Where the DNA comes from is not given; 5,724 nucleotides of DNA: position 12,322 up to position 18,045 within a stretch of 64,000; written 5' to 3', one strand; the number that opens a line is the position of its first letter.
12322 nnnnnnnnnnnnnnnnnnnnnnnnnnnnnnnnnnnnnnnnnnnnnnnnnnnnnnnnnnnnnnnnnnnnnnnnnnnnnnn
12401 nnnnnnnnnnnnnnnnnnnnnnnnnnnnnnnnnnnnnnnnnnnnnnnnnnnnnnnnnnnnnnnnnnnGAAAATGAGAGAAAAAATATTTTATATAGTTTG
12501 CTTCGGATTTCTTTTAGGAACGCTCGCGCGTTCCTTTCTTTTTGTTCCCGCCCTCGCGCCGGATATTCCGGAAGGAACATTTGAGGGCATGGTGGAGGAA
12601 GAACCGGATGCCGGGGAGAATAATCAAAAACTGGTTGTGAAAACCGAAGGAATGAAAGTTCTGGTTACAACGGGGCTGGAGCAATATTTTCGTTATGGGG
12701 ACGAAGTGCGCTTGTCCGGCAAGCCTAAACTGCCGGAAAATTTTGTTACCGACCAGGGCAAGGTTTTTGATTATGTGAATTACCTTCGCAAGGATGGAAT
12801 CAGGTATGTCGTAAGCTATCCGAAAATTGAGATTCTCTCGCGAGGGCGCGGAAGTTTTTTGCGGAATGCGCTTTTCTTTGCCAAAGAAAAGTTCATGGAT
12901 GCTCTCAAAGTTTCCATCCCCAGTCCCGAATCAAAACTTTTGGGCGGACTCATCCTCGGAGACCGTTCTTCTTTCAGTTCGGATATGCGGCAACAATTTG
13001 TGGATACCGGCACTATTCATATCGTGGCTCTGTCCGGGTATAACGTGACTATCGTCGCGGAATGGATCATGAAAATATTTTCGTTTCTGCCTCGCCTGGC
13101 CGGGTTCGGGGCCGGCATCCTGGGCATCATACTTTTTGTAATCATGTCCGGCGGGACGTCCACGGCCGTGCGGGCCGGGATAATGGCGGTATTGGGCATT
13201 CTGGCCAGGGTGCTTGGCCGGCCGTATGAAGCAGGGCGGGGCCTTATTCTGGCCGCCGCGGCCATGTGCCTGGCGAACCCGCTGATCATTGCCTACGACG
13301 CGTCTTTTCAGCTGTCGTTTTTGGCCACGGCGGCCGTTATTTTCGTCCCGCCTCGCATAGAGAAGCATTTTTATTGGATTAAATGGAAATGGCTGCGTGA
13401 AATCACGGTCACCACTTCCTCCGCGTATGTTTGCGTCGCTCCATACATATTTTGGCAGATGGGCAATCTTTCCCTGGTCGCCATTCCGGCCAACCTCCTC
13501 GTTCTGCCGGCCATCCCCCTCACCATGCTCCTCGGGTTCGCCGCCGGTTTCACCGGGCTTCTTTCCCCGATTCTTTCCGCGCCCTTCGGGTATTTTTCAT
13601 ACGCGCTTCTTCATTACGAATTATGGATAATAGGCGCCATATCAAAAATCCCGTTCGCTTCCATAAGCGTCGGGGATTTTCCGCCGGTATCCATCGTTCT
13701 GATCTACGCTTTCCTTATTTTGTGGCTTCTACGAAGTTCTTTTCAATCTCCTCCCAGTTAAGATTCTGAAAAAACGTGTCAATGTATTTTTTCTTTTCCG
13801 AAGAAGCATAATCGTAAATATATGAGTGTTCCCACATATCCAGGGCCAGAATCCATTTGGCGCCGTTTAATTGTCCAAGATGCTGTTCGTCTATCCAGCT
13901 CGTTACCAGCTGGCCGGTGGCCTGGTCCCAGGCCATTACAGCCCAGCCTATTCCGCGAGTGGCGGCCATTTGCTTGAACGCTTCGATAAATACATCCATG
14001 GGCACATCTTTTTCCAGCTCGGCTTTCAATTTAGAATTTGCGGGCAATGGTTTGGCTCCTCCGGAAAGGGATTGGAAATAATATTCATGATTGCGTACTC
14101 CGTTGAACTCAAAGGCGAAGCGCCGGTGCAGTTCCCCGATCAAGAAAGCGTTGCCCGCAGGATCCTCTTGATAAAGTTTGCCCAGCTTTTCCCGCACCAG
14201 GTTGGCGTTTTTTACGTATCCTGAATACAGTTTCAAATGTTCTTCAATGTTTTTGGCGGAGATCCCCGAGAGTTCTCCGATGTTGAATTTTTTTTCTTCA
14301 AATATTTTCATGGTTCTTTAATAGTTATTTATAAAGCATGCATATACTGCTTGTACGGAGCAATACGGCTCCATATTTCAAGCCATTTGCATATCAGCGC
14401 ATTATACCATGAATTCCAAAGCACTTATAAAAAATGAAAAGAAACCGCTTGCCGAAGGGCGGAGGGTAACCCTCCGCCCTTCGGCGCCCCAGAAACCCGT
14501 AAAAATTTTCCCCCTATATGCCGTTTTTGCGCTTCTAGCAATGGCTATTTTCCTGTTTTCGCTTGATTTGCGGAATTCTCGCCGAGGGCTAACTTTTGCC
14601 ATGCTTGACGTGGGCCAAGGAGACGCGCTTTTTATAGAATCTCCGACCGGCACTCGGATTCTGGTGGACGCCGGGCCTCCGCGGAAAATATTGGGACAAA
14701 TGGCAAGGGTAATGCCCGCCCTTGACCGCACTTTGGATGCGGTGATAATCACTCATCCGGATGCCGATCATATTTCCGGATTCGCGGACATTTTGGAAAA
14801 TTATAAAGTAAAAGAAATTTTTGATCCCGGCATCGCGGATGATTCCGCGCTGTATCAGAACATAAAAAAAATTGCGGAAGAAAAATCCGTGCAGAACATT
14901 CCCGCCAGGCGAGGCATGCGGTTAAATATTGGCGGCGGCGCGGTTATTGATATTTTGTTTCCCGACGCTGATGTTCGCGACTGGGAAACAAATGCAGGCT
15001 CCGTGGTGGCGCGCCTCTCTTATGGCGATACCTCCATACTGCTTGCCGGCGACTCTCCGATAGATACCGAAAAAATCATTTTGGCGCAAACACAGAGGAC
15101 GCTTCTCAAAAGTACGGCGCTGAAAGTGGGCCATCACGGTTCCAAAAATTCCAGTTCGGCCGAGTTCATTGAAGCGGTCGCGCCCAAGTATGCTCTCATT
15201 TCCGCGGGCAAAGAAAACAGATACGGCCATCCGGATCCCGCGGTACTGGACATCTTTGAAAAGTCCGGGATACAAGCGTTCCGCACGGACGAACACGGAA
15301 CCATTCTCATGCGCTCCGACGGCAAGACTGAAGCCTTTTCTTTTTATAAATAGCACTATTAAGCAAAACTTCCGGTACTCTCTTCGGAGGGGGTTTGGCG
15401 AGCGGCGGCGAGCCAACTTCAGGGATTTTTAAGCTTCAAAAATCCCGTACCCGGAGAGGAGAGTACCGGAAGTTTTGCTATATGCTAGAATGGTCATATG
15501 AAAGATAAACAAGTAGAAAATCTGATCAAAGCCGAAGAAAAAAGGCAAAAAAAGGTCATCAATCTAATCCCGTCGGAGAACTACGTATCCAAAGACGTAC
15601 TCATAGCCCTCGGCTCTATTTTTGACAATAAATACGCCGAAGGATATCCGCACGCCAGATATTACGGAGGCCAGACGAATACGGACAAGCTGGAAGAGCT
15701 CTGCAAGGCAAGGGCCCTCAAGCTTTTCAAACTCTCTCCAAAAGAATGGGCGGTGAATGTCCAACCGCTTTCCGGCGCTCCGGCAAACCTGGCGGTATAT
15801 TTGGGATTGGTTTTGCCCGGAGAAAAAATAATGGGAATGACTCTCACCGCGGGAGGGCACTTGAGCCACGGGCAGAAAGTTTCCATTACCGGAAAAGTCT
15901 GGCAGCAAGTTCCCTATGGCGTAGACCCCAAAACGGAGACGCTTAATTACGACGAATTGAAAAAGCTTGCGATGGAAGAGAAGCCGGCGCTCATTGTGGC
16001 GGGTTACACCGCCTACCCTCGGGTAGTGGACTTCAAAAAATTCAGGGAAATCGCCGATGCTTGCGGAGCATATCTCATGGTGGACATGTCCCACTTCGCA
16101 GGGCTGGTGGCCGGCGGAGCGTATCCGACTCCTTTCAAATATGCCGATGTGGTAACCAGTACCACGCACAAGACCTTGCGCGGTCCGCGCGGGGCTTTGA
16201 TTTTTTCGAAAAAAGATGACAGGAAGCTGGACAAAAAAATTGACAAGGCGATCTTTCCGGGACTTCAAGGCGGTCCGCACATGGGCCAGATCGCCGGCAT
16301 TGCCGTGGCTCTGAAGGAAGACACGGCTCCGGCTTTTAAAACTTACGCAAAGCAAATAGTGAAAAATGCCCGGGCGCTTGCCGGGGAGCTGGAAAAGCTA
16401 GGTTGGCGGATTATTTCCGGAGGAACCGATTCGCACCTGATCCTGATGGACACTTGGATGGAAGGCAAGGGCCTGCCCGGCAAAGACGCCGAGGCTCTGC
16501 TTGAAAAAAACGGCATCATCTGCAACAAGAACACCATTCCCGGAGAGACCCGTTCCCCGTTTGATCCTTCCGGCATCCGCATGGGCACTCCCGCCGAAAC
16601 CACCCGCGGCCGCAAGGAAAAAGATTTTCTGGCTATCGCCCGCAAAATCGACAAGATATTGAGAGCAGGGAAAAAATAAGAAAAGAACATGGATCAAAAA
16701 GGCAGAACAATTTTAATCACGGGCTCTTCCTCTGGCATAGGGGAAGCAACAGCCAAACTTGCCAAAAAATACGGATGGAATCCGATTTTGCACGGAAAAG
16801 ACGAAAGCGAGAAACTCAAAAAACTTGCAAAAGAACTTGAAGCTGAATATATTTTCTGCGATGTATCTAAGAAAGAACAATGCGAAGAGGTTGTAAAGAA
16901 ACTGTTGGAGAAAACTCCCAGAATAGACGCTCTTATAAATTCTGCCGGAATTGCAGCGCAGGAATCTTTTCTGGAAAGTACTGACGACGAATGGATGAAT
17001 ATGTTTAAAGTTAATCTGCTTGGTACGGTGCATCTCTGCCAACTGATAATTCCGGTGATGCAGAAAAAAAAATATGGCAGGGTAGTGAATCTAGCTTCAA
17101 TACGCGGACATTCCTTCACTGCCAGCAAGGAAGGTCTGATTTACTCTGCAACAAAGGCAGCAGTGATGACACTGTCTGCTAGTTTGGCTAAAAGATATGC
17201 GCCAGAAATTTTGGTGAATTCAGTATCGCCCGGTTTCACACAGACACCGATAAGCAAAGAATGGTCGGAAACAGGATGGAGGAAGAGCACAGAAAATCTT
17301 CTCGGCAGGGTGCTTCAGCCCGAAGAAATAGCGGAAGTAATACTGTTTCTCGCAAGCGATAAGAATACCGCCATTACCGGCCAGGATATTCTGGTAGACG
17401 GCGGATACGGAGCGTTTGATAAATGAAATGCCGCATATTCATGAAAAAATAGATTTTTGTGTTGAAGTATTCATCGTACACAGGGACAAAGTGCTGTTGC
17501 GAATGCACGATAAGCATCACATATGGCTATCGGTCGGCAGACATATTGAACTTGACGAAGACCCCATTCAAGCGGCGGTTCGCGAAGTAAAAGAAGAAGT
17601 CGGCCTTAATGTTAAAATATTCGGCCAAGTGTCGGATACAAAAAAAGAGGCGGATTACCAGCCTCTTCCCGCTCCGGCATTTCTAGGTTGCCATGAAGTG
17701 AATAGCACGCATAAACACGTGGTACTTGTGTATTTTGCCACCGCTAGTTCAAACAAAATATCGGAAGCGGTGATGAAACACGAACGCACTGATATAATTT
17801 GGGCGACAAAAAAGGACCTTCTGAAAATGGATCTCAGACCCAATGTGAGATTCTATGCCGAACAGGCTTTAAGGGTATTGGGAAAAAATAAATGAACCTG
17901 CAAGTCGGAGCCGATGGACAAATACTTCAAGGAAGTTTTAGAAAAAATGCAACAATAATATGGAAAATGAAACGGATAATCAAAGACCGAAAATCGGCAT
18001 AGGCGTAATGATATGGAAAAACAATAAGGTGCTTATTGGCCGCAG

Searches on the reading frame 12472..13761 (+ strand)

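Call 38: search_protein_families(library=pfam, proteins=[window:12472-13761:+], max_evalue=0.001)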
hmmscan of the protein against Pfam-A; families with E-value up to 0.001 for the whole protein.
window:12472-13761:+ (429 aa): 2 families
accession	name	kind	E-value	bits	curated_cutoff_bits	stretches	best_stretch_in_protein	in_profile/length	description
PF03772.21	Competence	-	4.8e-50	170.8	23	1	160-421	1-266/270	Competence protein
PF13567.11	DUF4131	-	6.8e-10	39.3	31.6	1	5-121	31-164/165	Domain of unknown function (DUF4131)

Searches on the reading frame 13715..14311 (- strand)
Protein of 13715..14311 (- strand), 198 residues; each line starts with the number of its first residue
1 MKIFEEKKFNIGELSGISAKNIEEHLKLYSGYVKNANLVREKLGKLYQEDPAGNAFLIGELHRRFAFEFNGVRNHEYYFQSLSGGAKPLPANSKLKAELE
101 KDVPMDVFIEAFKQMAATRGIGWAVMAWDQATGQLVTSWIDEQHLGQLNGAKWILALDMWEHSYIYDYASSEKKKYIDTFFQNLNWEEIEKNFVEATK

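Call 38: search_protein_families(library=pfam, proteins=[window:13715-14311:-], max_evalue=0.001)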
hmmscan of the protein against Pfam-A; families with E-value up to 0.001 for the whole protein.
window:13715-14311:- (198 aa): 2 families
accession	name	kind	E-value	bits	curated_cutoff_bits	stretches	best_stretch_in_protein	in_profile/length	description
PF02777.23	Sod_Fe_C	-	2.6e-18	66.4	20.9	1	94-192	4-102/102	Iron/manganese superoxide dismutases, C-terminal domain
PF00081.27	Sod_Fe_N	-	0.00034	21.4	27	1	17-83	18-82/82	Iron/manganese superoxide dismutases, alpha-hairpin domain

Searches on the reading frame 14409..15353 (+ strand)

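Call 38: search_protein_families(library=pfam, proteins=[window:14409-15353:+], max_evalue=0.001)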
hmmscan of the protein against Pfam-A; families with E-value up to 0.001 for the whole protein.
window:14409-15353:+ (314 aa): 3 families
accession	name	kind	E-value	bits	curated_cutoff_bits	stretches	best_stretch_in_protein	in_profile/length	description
PF00753.33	Lactamase_B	-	1.6e-15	58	22.7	1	67-267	2-195/196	Metallo-beta-lactamase superfamily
PF12706.13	Lactamase_B_2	-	5.3e-10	39.7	27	1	82-224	1-151/200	Beta-lactamase superfamily domain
PF25281.1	MBL_MAP1B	-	0.0008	19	37.6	0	67-135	27-90/279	MAP1B MBL-like domain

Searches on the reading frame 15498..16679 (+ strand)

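Call 38: search_protein_families(library=pfam, proteins=[window:15498-16679:+], max_evalue=0.001)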
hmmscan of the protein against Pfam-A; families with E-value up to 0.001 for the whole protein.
window:15498-16679:+ (393 aa): 2 families
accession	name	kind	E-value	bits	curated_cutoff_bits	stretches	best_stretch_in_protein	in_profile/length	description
PF00464.25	SHMT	-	7.4e-160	532.3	27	1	2-382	4-397/399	Serine hydroxymethyltransferase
PF00155.27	Aminotran_1_2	-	6.1e-08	32.7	19.7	1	61-368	40-349/361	Aminotransferase class I and II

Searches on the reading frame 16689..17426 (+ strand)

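Call 38: search_protein_families(library=pfam, proteins=[window:16689-17426:+], max_evalue=0.001)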
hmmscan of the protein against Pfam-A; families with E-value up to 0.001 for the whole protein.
window:16689-17426:+ (245 aa): 5 families
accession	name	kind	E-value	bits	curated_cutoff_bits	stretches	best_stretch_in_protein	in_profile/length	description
PF13561.12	adh_short_C2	-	1.2e-58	198.9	27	1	14-240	5-235/236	Enoyl-(Acyl carrier protein) reductase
PF00106.31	adh_short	-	1.2e-49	168.9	26.6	1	7-194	2-192/195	short chain dehydrogenase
PF08659.16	KR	-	2.6e-14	54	22.6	1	7-167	2-164/180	KR domain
PF01370.27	Epimerase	-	2.9e-06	27.3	20.9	1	8-138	1-118/240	NAD dependent epimerase/dehydratase family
PF00107.32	ADH_zinc_N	-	0.00034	21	31.8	1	16-98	1-79/129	Zinc-binding dehydrogenase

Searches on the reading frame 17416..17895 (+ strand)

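Call 39: search_protein_families(library=pfam, proteins=[window:17416-17895:+], max_evalue=0.001)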
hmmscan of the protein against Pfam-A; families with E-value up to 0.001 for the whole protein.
window:17416-17895:+ (159 aa): 1 family
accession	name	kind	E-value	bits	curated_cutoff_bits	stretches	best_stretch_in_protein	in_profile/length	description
PF00293.34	NUDIX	-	4.9e-12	46.5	21.1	1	21-140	10-123/134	NUDIX domain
